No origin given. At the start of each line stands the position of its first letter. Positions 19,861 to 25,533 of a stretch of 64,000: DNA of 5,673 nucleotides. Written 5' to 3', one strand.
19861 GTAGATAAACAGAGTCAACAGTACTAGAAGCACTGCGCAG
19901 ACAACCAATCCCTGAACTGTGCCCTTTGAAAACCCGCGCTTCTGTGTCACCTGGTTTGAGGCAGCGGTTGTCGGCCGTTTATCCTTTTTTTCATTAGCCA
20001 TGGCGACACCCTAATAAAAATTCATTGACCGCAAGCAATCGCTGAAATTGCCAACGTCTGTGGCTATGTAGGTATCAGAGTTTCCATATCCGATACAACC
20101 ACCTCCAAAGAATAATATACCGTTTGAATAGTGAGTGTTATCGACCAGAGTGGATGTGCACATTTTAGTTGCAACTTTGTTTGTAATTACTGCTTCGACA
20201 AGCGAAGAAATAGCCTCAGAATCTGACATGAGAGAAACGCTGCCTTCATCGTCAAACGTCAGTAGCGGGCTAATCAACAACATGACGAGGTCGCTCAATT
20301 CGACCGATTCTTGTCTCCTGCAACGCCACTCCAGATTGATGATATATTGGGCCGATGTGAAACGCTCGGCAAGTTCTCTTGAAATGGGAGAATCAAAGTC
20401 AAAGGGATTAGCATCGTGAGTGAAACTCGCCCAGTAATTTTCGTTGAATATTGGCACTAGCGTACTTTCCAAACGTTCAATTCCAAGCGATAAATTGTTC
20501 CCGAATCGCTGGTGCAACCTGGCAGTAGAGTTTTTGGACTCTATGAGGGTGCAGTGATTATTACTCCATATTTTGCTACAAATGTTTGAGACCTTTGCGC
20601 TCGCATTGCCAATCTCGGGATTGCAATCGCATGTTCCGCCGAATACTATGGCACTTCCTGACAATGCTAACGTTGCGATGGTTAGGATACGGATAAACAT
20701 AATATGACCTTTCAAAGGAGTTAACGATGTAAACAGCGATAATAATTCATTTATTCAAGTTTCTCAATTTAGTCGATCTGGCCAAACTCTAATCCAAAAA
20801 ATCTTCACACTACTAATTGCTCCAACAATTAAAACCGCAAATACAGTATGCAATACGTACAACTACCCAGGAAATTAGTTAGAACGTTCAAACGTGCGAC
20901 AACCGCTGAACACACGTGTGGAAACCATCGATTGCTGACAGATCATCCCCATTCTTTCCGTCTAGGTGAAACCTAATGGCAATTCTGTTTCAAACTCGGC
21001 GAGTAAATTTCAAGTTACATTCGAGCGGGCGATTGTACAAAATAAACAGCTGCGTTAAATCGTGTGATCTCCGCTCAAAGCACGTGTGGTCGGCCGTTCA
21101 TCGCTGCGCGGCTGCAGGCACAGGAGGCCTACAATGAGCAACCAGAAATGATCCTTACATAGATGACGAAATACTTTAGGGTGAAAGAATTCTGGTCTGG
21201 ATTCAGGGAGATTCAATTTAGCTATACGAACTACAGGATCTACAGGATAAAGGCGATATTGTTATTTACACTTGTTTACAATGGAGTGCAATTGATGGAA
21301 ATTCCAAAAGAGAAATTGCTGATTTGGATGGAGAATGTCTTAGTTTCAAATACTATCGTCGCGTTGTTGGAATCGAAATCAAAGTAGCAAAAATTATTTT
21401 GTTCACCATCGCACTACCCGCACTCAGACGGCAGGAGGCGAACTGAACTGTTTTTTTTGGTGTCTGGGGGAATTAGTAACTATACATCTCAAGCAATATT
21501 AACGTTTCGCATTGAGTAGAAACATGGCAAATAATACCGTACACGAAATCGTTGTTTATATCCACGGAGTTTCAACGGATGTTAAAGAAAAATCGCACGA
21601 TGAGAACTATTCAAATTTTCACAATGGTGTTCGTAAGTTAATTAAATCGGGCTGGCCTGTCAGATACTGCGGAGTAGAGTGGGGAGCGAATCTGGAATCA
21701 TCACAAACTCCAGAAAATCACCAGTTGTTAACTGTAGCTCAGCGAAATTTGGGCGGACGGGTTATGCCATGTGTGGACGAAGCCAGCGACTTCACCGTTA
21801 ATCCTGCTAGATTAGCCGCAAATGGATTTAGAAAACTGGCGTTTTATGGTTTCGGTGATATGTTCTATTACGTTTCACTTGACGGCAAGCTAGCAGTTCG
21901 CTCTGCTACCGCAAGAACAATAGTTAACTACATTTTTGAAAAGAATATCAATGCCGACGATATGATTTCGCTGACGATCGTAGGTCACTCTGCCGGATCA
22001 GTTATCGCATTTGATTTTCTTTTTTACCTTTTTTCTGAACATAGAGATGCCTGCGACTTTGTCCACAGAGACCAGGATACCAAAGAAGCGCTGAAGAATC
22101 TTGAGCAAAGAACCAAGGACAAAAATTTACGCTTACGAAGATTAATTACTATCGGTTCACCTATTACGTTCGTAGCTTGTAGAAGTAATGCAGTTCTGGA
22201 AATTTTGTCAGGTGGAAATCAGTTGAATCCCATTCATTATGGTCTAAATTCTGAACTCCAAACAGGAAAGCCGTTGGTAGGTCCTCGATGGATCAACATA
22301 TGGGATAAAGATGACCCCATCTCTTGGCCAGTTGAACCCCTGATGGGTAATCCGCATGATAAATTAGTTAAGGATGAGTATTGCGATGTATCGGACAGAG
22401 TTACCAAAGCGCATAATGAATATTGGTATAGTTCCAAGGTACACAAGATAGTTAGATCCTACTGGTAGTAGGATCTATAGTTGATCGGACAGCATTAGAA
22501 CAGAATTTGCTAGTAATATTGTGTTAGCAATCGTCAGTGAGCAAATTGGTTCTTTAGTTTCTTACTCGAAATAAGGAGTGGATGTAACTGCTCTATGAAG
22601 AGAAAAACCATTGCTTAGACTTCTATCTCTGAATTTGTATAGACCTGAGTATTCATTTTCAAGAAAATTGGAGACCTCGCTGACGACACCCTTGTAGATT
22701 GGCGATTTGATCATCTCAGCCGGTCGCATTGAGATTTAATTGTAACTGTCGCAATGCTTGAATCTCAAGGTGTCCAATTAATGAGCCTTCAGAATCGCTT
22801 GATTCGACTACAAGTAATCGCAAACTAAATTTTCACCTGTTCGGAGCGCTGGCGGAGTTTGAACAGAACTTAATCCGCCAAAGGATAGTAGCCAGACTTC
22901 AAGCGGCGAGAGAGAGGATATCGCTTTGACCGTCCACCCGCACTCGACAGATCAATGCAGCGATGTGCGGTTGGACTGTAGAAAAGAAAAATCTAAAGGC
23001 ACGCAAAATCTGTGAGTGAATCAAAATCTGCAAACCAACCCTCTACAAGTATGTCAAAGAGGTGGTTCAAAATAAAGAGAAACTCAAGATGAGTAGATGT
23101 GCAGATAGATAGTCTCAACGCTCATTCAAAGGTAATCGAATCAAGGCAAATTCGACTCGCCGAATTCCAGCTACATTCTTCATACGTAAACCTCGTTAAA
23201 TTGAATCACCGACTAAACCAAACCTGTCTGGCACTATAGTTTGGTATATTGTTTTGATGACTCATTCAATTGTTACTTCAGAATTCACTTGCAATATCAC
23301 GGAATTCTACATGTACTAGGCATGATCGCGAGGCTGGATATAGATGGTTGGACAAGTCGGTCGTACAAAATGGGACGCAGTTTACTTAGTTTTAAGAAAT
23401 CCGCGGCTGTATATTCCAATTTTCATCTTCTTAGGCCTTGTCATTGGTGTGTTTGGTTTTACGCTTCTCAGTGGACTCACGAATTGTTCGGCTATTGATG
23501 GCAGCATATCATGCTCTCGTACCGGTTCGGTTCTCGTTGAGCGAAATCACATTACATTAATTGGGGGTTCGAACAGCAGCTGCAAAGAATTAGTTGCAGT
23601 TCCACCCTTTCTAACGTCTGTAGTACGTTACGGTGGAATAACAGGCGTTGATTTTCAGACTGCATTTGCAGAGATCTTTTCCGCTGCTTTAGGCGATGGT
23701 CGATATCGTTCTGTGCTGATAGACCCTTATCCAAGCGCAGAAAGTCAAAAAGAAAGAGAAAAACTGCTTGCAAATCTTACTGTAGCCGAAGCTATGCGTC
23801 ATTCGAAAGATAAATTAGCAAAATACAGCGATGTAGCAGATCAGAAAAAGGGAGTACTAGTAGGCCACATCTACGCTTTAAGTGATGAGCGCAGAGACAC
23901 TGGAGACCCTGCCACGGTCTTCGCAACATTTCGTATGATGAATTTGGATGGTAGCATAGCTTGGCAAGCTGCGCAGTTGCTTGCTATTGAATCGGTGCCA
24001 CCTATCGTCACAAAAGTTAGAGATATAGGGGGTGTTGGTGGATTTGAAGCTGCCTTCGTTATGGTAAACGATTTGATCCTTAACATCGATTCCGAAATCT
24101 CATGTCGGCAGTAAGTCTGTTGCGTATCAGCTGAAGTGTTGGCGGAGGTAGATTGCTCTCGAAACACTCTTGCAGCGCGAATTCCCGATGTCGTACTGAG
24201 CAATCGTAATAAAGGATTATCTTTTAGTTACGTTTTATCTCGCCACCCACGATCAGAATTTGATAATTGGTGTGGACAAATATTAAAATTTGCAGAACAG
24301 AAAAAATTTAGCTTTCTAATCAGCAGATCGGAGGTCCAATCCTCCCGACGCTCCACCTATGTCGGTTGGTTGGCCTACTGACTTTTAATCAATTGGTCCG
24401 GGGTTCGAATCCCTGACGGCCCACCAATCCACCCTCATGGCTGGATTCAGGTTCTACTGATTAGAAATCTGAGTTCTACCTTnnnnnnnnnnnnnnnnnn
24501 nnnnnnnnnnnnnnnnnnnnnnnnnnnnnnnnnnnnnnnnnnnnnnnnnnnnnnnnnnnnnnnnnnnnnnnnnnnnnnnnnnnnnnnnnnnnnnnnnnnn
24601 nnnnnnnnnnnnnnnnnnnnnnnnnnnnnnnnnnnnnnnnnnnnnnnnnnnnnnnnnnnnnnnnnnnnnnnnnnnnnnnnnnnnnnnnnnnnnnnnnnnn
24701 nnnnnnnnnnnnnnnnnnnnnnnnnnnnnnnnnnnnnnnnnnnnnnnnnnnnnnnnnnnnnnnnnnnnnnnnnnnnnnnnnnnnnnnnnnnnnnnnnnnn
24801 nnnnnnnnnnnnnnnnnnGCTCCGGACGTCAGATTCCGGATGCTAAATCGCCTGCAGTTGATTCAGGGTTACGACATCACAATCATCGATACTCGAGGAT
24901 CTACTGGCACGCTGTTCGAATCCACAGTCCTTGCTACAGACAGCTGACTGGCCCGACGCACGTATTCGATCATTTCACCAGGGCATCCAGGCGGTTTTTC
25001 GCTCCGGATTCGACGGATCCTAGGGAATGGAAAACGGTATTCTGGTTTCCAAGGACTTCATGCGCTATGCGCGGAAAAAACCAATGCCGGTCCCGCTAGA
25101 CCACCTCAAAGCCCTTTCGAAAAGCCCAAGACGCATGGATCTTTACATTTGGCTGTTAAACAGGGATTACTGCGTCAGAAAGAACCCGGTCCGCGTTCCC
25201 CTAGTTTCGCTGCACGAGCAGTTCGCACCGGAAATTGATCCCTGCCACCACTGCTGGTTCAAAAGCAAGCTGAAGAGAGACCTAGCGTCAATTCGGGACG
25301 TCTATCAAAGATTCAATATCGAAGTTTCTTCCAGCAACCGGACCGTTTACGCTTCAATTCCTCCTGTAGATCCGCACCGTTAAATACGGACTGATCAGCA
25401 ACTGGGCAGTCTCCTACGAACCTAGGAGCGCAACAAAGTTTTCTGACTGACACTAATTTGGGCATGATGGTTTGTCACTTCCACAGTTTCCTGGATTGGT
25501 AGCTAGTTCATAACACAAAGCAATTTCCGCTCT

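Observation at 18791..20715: Recombinase-linked trio of unknown envelope proteins, one SieB-like: candidate phage-exclusion cargo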

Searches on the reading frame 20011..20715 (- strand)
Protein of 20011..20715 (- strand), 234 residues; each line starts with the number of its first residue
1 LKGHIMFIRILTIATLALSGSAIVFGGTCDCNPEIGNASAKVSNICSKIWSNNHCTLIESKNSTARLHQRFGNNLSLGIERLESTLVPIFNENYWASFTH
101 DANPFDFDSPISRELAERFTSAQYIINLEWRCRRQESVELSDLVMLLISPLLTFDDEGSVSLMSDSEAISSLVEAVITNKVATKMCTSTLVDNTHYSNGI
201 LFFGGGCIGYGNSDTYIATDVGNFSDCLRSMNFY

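Call 3: search_protein_families(library=pfam, proteins=[window:20011-20715:-], max_evalue=1)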
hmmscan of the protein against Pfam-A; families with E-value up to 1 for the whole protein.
window:20011-20715:- (234 aa): 0 families

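Call 4: search_protein_families(library=padloc, proteins=[window:20011-20715:-], max_evalue=1)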
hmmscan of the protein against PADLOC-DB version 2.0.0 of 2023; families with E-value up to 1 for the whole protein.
window:20011-20715:- (234 aa): 0 families

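Call 5: search_protein_families(library=phrogs, proteins=[window:20011-20715:-], max_evalue=1)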
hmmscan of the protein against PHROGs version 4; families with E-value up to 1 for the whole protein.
window:20011-20715:- (234 aa): 1 family
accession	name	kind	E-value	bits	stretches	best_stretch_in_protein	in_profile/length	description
phrog_37763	-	unknown function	0.28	12.6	1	86-133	57-104/114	-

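Call 27: find_homologous_proteins(query=window:20014-20700:-, max_evalue=0.01)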
Query window:20014-20700:- (229 aa): 2 proteins with E <= 0.01 among 186 candidates.
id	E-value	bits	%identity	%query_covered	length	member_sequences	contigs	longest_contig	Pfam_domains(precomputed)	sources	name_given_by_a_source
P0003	4.2e-149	512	100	100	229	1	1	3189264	-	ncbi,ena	-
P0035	8.1e-62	226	54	100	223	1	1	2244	-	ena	-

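Call 28: find_encoding_contigs(protein=P0035, flank=5000, max_places=3)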
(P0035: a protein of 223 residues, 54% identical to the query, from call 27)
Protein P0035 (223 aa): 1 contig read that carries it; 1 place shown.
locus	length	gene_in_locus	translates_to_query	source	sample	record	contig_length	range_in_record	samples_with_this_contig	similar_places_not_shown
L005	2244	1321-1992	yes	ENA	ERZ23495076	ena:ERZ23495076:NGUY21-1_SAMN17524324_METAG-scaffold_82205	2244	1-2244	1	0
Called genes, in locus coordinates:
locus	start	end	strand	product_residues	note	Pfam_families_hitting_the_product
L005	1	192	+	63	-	?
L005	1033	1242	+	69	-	-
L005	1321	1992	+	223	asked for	-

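Call 44: search_solved_structures(query=A3, max_evalue=1)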
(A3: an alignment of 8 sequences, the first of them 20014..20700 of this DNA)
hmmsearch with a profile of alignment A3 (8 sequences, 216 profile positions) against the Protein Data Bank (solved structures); distinct sequences matched with E-value up to 1: 4.
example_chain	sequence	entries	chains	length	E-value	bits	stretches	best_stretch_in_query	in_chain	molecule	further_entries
8oin_Aa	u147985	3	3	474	0.083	15.7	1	41-148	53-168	Peptide chain release factor 1, mitochondrial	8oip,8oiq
8oir_Aa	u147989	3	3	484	0.086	15.7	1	41-148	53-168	Peptide chain release factor 1, mitochondrial | Peptide chain release factor 1, mitochondrial,mtRF1(AAQ)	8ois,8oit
1u2m_A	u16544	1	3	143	0.74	12.6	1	59-152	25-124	Histone-like protein HLP-1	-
1sg2_A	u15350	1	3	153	0.9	12.4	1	59-152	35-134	Seventeen Kilodalton Protein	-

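Call 80: search_protein_families(library=pfam, alignment_id=A3, max_evalue=0.1)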
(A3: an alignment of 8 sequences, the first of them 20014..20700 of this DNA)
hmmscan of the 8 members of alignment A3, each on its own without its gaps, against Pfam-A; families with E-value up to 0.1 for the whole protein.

A. member 1, window:20014-20700:- (229 aa): 0 families

B. families by the number of members that match (of 8 scanned): 2 families
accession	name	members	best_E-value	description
PF11222.13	DUF3017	1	0.074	Protein of unknown function (DUF3017)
PF06215.16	ISAV_HA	1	0.085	Infectious salmon anaemia virus haemagglutinin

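Call 100: search_dna_similar(query=window:20014-20700:-, collection=plasmids, mode=protein, max_evalue=0.001, max_rows=10)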
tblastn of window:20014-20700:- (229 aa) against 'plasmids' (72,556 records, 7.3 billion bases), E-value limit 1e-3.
No match.

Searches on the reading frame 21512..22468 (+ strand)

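Call 3: search_protein_families(library=pfam, proteins=[window:21512-22468:+], max_evalue=1)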
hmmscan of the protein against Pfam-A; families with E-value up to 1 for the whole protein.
window:21512-22468:+ (318 aa): 2 families
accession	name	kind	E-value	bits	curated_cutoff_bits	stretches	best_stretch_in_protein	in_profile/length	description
PF02862.22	DDHD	-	0.12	13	28.3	1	210-278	7-69/258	DDHD domain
PF01764.32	Lipase_3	-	0.22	11.8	22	1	138-167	49-78/140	Lipase (class 3)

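Call 4: search_protein_families(library=padloc, proteins=[window:21512-22468:+], max_evalue=1)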
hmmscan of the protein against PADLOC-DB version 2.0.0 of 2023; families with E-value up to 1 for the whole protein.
window:21512-22468:+ (318 aa): 0 families

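Call 5: search_protein_families(library=phrogs, proteins=[window:21512-22468:+], max_evalue=1)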
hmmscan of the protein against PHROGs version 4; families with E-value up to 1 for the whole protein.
window:21512-22468:+ (318 aa): 0 families

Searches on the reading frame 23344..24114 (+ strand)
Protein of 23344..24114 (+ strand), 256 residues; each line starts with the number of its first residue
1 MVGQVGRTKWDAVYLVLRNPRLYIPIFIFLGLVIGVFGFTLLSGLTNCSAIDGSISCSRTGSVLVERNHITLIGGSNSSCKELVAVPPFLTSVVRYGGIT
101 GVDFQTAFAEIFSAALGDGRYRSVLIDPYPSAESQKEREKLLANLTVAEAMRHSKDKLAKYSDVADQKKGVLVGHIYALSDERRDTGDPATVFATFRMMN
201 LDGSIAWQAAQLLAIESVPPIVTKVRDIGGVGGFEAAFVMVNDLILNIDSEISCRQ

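Call 3: search_protein_families(library=pfam, proteins=[window:23344-24114:+], max_evalue=1)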
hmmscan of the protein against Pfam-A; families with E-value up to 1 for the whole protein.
window:23344-24114:+ (256 aa): 2 families
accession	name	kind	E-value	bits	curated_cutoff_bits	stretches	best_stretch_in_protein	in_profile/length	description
PF21292.3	EME1-MUS81_C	-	0.094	13.4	27.4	1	123-151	28-56/74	EME1/MUS81, C-terminal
PF15913.10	Furin-like_2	-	0.19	12.4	28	1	44-81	3-40/102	Furin-like repeat, cysteine-rich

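Call 4: search_protein_families(library=padloc, proteins=[window:23344-24114:+], max_evalue=1)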
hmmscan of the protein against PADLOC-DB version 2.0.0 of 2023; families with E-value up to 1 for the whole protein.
window:23344-24114:+ (256 aa): 0 families

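Call 5: search_protein_families(library=phrogs, proteins=[window:23344-24114:+], max_evalue=1)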
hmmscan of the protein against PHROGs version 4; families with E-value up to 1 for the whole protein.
window:23344-24114:+ (256 aa): 1 family
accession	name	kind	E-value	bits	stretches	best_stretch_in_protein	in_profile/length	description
phrog_1519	-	lysis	0.17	11.9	1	100-138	51-89/502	endolysin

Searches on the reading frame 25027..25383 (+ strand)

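Call 58: search_protein_families(library=pfam, proteins=[window:25027-25383:+], max_evalue=0.001)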
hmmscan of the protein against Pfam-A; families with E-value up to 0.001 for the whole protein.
window:25027-25383:+ (118 aa): 1 family
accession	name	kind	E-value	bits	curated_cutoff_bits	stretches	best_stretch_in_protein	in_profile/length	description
PF04796.18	RepA_C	-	2.3e-06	28.4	26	1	1-51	116-168/181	Plasmid encoded RepA protein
